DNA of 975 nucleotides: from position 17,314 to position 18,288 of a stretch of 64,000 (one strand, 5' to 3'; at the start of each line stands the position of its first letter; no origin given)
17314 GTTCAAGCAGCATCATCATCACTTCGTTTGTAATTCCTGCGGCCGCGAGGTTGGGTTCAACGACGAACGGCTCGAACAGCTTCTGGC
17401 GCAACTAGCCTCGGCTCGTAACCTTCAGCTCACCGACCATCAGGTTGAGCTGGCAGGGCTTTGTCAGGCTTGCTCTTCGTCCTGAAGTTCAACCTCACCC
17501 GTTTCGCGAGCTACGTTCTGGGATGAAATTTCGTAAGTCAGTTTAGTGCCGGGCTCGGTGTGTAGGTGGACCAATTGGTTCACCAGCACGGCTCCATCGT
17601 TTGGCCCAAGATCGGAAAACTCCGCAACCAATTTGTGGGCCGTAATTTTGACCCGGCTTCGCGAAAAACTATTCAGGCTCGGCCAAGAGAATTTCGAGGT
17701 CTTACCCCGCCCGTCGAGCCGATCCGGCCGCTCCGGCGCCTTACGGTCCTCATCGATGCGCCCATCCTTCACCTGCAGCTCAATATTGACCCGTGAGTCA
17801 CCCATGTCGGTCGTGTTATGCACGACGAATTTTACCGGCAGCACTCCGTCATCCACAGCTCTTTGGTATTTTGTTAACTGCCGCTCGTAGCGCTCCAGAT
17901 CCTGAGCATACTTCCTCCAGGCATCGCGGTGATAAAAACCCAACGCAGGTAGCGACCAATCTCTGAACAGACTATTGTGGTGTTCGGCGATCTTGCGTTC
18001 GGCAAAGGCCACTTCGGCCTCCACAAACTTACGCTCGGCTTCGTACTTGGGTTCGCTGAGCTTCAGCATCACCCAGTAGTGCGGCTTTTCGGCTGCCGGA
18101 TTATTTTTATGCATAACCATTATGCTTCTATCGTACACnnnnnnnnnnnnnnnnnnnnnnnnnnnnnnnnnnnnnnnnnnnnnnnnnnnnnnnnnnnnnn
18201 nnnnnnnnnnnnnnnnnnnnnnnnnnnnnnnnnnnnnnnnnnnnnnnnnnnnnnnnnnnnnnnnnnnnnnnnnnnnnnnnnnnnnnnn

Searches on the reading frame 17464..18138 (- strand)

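Call 4: search_protein_families(library=pfam, proteins=[window:17464-18138:-], max_evalue=1)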
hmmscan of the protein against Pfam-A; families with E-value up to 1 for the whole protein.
window:17464-18138:- (224 aa): 1 family
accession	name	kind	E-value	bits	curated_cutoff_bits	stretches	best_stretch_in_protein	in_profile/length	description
PF14703.12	PHM7_cyt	-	0.055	14.1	27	1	31-115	46-137/174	Cytosolic domain of 10TM putative phosphate transporter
